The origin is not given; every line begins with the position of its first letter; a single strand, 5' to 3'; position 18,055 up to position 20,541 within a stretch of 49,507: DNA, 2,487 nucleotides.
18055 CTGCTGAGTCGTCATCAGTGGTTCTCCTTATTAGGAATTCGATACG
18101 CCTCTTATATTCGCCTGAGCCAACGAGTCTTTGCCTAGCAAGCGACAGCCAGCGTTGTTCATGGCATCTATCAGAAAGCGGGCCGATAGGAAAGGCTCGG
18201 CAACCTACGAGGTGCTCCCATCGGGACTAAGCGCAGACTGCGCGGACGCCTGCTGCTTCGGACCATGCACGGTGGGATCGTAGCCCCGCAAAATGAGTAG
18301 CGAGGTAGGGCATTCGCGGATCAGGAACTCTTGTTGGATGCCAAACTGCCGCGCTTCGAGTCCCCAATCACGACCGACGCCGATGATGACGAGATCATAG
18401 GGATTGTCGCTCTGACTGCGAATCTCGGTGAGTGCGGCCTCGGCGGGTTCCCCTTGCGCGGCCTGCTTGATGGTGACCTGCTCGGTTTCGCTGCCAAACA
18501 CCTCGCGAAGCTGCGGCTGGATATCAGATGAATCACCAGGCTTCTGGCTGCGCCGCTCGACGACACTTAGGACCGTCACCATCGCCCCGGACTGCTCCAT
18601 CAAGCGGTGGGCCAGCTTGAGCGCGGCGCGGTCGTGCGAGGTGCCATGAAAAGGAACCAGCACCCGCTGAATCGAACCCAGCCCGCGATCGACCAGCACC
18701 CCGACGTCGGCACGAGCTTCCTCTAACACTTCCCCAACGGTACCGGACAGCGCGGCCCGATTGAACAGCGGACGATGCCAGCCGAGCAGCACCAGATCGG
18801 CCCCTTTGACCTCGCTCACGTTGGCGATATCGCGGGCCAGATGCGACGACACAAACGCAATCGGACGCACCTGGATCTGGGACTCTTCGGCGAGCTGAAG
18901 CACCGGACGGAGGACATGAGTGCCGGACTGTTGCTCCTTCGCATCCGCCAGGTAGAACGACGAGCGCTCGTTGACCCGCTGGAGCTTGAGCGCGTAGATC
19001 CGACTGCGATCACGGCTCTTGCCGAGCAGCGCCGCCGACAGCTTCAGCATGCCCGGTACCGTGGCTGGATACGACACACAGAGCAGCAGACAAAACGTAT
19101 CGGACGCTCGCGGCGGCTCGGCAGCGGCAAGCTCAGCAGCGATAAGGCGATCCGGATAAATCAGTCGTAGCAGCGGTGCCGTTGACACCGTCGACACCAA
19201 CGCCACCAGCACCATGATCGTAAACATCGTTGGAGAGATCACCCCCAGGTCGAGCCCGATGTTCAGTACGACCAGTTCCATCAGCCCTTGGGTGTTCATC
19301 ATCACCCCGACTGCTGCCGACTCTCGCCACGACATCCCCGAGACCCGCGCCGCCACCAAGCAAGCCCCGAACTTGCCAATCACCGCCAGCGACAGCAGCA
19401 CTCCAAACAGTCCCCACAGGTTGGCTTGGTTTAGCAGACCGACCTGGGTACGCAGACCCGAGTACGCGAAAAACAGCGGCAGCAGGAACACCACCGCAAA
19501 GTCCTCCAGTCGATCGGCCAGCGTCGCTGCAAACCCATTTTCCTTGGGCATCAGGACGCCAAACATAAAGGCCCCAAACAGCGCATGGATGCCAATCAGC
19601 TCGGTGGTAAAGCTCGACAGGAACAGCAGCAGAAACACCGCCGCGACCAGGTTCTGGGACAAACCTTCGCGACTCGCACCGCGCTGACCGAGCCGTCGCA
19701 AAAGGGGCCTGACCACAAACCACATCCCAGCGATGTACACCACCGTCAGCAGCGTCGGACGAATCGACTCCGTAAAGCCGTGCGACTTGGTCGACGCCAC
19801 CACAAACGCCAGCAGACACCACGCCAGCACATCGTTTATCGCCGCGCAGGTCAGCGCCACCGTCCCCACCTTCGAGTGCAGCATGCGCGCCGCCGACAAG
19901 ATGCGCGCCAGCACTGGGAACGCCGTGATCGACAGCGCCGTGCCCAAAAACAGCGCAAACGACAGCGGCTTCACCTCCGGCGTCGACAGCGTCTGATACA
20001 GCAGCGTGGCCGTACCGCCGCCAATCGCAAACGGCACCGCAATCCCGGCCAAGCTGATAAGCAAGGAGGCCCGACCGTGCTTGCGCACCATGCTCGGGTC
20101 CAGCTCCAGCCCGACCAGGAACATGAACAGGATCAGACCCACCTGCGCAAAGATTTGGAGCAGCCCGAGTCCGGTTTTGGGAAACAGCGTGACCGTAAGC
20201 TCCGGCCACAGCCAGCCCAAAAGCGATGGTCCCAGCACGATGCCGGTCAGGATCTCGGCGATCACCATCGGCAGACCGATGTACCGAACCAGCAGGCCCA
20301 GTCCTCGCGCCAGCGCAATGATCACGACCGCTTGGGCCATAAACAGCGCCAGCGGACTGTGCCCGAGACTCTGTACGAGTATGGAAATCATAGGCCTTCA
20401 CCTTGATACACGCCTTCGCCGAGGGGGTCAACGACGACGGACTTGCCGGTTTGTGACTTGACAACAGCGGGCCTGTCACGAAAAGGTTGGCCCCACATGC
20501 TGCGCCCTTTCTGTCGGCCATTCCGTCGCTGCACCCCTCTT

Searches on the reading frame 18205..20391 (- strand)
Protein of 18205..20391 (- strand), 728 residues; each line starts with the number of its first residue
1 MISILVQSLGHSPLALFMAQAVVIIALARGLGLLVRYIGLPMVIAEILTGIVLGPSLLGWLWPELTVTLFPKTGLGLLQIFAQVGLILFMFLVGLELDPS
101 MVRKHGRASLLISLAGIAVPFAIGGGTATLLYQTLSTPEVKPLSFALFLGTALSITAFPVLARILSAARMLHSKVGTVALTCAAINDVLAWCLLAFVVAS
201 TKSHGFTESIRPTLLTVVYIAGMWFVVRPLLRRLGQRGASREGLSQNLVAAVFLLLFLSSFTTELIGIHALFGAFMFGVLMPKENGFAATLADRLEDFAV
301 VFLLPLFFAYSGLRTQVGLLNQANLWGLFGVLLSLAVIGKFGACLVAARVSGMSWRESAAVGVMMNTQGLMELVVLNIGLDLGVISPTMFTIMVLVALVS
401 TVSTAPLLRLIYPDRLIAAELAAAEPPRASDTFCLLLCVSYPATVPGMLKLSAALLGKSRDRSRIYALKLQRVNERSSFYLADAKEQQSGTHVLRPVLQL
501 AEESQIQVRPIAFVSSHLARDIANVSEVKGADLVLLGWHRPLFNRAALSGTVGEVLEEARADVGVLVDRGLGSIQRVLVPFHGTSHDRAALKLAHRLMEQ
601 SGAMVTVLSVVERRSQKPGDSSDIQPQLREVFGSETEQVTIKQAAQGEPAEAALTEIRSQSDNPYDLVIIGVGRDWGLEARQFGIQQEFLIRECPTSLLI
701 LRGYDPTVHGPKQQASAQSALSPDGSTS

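Call 78: search_protein_families(library=pfam, proteins=[window:18205-20391:-], max_evalue=0.00001)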
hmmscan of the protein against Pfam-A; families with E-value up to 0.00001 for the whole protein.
window:18205-20391:- (728 aa): 2 families
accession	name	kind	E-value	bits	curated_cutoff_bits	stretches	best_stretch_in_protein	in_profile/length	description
PF00999.27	Na_H_Exchanger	-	1.8e-61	208.5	26.2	1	26-409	5-374/375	Sodium/hydrogen exchanger, transmembrane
PF00582.32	Usp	-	7.6e-14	52.9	24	1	574-702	2-141/141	Universal stress protein family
